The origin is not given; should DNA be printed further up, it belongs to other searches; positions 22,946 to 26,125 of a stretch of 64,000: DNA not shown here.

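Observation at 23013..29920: Low-G+C ~6.7-kb island with a three-gene cluster of large secreted proteins of unknown function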

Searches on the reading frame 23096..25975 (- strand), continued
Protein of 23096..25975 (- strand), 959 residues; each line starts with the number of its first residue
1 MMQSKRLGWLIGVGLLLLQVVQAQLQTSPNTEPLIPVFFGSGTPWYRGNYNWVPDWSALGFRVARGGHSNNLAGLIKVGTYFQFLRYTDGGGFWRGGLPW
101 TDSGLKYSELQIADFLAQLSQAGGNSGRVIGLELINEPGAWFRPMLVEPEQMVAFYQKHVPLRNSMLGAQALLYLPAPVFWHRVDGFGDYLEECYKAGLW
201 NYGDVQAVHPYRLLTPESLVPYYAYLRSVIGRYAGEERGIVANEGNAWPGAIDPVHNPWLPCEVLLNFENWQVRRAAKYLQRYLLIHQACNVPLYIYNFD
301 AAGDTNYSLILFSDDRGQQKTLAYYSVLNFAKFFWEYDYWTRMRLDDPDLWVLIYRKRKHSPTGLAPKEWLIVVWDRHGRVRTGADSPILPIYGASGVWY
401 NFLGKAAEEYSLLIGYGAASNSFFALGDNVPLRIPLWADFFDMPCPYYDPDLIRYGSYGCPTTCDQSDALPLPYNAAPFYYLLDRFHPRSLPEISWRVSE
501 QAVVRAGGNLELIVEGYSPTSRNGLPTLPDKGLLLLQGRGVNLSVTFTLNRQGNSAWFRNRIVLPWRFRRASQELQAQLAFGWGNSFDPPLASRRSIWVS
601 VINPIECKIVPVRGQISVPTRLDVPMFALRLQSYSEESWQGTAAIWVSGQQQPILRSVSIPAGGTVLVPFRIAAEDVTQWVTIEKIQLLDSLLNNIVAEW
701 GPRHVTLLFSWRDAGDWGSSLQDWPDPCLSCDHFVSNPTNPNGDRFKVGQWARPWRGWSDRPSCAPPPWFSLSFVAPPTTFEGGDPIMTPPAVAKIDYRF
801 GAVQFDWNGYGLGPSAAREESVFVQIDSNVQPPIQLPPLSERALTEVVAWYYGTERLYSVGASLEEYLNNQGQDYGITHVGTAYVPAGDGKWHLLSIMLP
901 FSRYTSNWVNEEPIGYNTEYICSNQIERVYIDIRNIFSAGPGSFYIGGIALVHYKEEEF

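Call 65: search_solved_structures(query=A7, max_evalue=0.001)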
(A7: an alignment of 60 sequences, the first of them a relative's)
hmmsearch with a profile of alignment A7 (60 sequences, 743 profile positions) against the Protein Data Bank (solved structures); distinct sequences matched with E-value up to 0.001: 51.
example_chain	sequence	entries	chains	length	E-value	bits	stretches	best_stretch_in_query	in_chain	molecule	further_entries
5jvk_A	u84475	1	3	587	3.1e-57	198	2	55-242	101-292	Uncharacterized protein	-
5bx9_A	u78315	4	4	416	7.6e-33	117.3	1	55-347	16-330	PslG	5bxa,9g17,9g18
4zn2_A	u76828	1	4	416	8.1e-33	117.3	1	56-347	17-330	PslG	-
1w91_A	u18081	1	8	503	2.6e-14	56.1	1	101-315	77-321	BETA-XYLOSIDASE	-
2bs9_A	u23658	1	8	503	2.9e-14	55.9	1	101-315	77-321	BETA-XYLOSIDASE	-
4m29_A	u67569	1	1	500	8.3e-14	54.4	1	100-238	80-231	Beta-xylosidase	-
4ekj_A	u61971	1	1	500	1.7e-13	53.4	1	100-237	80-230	Beta-xylosidase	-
8i0j_A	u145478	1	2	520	1.7e-13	53.3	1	98-215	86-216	Glycoside hydrolase family 39 beta-xylosidase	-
8i0x_B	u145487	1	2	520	1.7e-13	53.3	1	98-215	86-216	Glycoside hydrolase family 39 beta-xylosidase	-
2bfg_A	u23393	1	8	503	1.1e-12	50.7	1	101-315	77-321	BETA-XYLOSIDASE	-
6uqj_A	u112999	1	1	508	3.8e-12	48.9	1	74-215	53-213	Beta-xylosidase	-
6yyh_A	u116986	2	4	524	6.1e-11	44.9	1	154-225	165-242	Beta-xylosidase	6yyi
1px8_A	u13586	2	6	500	1e-10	44.2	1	164-239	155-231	Beta-xylosidase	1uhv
4ipl_A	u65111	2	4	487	8.3e-09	37.9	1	63-171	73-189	6-phospho-beta-glucosidase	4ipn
3qom_A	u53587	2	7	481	1e-08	37.6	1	64-173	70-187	6-phospho-beta-glucosidase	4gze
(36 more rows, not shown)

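Call 73: find_encoding_contigs(protein=P0001, flank=100, max_places=4)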
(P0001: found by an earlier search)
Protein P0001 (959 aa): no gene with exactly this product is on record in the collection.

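Call 74: search_protein_families(library=pfam, alignment_id=A8, max_evalue=10)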
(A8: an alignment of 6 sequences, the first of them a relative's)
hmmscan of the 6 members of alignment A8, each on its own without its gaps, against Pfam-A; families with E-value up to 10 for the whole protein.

A. member 1, P0002 (531 aa): 1 family
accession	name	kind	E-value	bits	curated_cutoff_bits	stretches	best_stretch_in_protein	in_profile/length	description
PF17258.7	DUF5324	-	0.016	15.3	27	1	11-72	157-217/220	Family of unknown function (DUF5324)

B. families by the number of members that match (of 6 scanned): 3 families
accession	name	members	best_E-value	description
PF17258.7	DUF5324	1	0.016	Family of unknown function (DUF5324)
PF06739.17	SBBP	1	0.02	Beta-propeller repeat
PF06462.18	Hyd_WA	1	4.9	Propeller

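Call 75: search_protein_families(library=pfam, alignment_id=A6, max_evalue=10)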
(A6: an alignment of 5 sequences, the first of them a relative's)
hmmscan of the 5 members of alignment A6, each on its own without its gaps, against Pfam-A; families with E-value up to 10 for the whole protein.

A. member 1, P0003 (683 aa): 0 families

B. families by the number of members that match (of 5 scanned): 2 families
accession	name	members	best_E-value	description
PF04151.21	PPC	1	0.073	Bacterial pre-peptidase C-terminal domain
PF00404.24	Dockerin_1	1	0.26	Dockerin type I domain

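Call 84: search_protein_families(library=padloc, proteins=[P0001, P0002, P0003], max_evalue=0.1)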
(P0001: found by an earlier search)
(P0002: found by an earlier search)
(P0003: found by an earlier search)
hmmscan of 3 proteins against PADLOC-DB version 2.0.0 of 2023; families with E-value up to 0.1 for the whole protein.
P0001 (959 aa): 1 family
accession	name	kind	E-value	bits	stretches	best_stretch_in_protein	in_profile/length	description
PDLC03315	MTase_II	-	0.035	10.9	1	267-332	191-257/502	Type II methyltransferase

P0002 (531 aa): 0 families

P0003 (683 aa): 0 families

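Call 85: search_protein_families(library=phrogs, proteins=[P0001, P0002, P0003], max_evalue=0.1)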
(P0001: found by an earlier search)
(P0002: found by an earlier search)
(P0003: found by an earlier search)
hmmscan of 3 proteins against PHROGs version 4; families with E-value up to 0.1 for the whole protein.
P0001 (959 aa): 0 families

P0002 (531 aa): 0 families

P0003 (683 aa): 0 families

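Call 86: find_related_loci(query=A1, collection=viral_contigs, flank=5000)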
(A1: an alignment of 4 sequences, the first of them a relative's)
Query A1 (959 aa) in viral_contigs; peptide patterns used: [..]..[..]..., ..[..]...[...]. (x = any residue, [..] = any of these).
71 stretches matched a pattern, but none encodes a relative of the query by tblastn (E <= 1e-3).

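Call 89: find_encoding_contigs(protein=P0015, flank=8000, max_places=3)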
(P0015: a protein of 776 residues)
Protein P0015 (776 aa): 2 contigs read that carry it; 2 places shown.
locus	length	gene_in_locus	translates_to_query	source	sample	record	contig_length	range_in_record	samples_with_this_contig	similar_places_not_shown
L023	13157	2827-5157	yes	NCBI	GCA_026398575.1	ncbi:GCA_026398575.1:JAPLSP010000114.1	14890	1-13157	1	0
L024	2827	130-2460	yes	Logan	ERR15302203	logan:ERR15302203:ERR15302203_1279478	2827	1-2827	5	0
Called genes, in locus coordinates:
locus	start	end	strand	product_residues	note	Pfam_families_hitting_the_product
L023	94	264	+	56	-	PF14103:DUF4276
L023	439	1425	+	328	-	PF20030:bpMoxR, PF07726:AAA_3, PF07728:AAA_5, PF17863:AAA_lid_2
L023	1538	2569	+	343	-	PF13365:Trypsin_2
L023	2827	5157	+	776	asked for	PF00150:Cellulase, PF01229:Glyco_hydro_39 (weak)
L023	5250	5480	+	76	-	PF22513:FitA-like_RHH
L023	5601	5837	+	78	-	PF04255:DUF433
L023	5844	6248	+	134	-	PF01927:Mut7-C (weak), PF18478:PIN_10 (weak), PF18480:DUF5615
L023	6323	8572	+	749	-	PF01373:Glyco_hydro_14, PF02449:Glyco_hydro_42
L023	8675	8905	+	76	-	PF22513:FitA-like_RHH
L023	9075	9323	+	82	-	-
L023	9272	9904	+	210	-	PF08843:AbiEii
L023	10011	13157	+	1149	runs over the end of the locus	-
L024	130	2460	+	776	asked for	PF00150:Cellulase, PF01229:Glyco_hydro_39 (weak)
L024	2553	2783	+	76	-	PF22513:FitA-like_RHH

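Call 90: find_encoding_contigs(protein=P0016, flank=8000, max_places=3)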
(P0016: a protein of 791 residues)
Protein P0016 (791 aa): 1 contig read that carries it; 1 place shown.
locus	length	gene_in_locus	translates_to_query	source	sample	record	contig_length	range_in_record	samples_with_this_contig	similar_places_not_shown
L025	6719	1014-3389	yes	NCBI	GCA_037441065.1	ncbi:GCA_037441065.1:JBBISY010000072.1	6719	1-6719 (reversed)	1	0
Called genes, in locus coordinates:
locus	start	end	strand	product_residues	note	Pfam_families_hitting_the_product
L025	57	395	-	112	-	PF02452:PemK_toxin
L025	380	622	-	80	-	PF01402:RHH_1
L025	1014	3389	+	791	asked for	PF00150:Cellulase, PF01229:Glyco_hydro_39 (weak)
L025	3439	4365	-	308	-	PF14378:PAP2_3, PF01569:PAP2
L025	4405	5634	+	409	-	PF25145:NfeD1b_N, PF00574:CLP_protease (weak), PF24961:NfeD_membrane, PF01957:NfeD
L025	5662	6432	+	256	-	PF01145:Band_7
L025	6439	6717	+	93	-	?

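Call 91: predict_structure(alignment_id=A9)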
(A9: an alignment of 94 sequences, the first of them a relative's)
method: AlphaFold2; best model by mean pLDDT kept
length: 959 residues; sequences in the alignment: 94
mean_pLDDT: 78.1   pTM: 0.86
mean pLDDT of the five models: 78.1, 75.6, 75.6, 74.8, 73.5
residues with pLDDT >= 90: 356; 70-90: 309; 50-70: 175; < 50: 119
segments of 3 or more residues with pLDDT < 50: 26-31, 85-97, 455-461, 463-472, 616-622, 714-735, 737-739, 754-758, 806-816, 901-918
pLDDT, mean of each block of 10 residues (from residue 1): 69 90 60 69 71 88 72 58 48 49 76 83 66 78 64 90 88 84 64 92 91 83 92 88 71 56 85 87 94 85 72 84 93 95 95 97 96 92 90 97 86 63 94 88 57 48 46 74 97 97 95 96 86 96 97 93 96 96 95 97 94 58 70 93 96 96 92 75 95 94 85 48 43 48 68 52 70 84 54 84 49 50 72 81 87 79 72 57 70 82 42 45 79 68 89 80
secondary structure, 60 per line:
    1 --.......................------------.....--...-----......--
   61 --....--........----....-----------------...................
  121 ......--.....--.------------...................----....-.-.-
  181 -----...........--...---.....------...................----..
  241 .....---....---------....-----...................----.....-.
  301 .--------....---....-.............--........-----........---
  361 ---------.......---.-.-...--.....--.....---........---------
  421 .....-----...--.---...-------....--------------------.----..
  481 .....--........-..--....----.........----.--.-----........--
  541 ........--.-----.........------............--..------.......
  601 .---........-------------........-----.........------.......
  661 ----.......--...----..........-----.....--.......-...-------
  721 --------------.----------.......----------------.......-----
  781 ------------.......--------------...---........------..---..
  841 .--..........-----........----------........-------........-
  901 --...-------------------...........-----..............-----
elements in order (helices of 4 or more, strands of 3 or more residues): H3-25 E38-42 H53-58 E63-66 H69-76 E81-84 H102-126 E129-133 H149-167 E172-175 H186-196 E205-209 H216-234 E239-245 H249-252 H262-265 H271-289 E294-298 E310-313 E317-320 H322-334 E337-344 E350-357 E370-376 E389-393 E396-400 H404-411 E421-425 E431-433 H450-453 E479-485 H488-495 E501-504 E509-517 E531-538 E541-548 E557-565 E572-583 E594-601 E605-612 E626-633 E639-647 E654-660 E665-671 E681-690 E696-700 E703-709 E746-752 E769-775 E793-799 E820-827 E844-853 E859-866 E877-884 E892-899 E903-905 E925-935 E941-954

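Call 93: fold_search(model_id=the predicted structure, library=pdb)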
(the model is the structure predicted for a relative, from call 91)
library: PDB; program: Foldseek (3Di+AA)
matches with E <= 10: 1741; with E <= 0.001: 187
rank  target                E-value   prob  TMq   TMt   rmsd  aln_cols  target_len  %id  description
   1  9g17_A                1.4e-09  1.00  0.30  0.63   5.6       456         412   13  Structure of PslG with a covalently- bound pentasaccharide (released 2025-03-05)
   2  8q2h                  1.8e-09  1.00  0.22  0.18  30.9      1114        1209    8  beta-galactosidase from Bacillus circulans (released 2024-10-16)
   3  5bx9                  2.3e-09  1.00  0.30  0.64   5.2       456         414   13  Structure of PslG from Pseudomonas aeruginosa (released 2015-10-07)
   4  9g4n_B                7.3e-09  1.00  0.25  0.42  14.4       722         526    8  Glycoside Hydrolase Family 157 from Labilibaculum antarcticum (LaGH157) E224A mutant in complex with Laminaritriose an (released 2025-05-21)
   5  9g4n_C                8.1e-09  1.00  0.23  0.38  14.6       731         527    8  Glycoside Hydrolase Family 157 from Labilibaculum antarcticum (LaGH157) E224A mutant in complex with Laminaritriose an (released 2025-05-21)
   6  9fz9_A                1.0e-08  1.00  0.23  0.37  14.6       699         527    8  Glycoside Hydrolase Family 157 from Labilibaculum antarcticum, wild type SeMet derivative (LaGH157) (released 2025-07-16)
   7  9fz9_C                1.3e-08  1.00  0.24  0.39  14.2       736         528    8  Glycoside Hydrolase Family 157 from Labilibaculum antarcticum, wild type SeMet derivative (LaGH157) (released 2025-07-16)
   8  7nit_A                5.8e-08  1.00  0.25  0.20  32.5      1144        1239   10  X-ray structure of a multidomain BbgIII from Bifidobacterium bifidum (released 2021-12-22)
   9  5z3k_A                1.5e-07  1.00  0.28  0.51   8.8       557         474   10  Crystal structure of glucosidase from Croceicoccus marinus at 1.8 Angstrom resolution (released 2019-01-23)
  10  6d8g_B                2.0e-07  1.00  0.23  0.26  19.6       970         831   10  D341A D367A calcium binding mutant of Bacteroides uniformis beta-glucuronidase 2 (released 2018-10-17)
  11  6zt8_A                4.8e-07  1.00  0.27  0.49   7.3       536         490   10  X-ray structure of mutated arabinofuranosidase (released 2021-02-10)
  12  5uj6_A                5.7e-07  1.00  0.23  0.26  19.6       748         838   10  Crystal Structure of Bacteroides Uniformis beta-glucuronidase (released 2017-06-28)
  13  8wa2_E                6.7e-07  0.99  0.11  0.08  24.9       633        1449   10  cryo-EM structure of native mastigonemes isolated from Chlamydomonas reinhardtii at 3.0 angstrom resolution (released 2024-04-10)
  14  6d50_A                7.4e-07  1.00  0.23  0.26  19.9       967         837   10  Bacteroides uniforms beta-glucuronidase 2 bound to D-glucaro-1,5-lactone (released 2018-10-17)
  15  8wa2_F                1.0e-06  1.00  0.12  0.09  23.7       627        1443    9  cryo-EM structure of native mastigonemes isolated from Chlamydomonas reinhardtii at 3.0 angstrom resolution (released 2024-04-10)
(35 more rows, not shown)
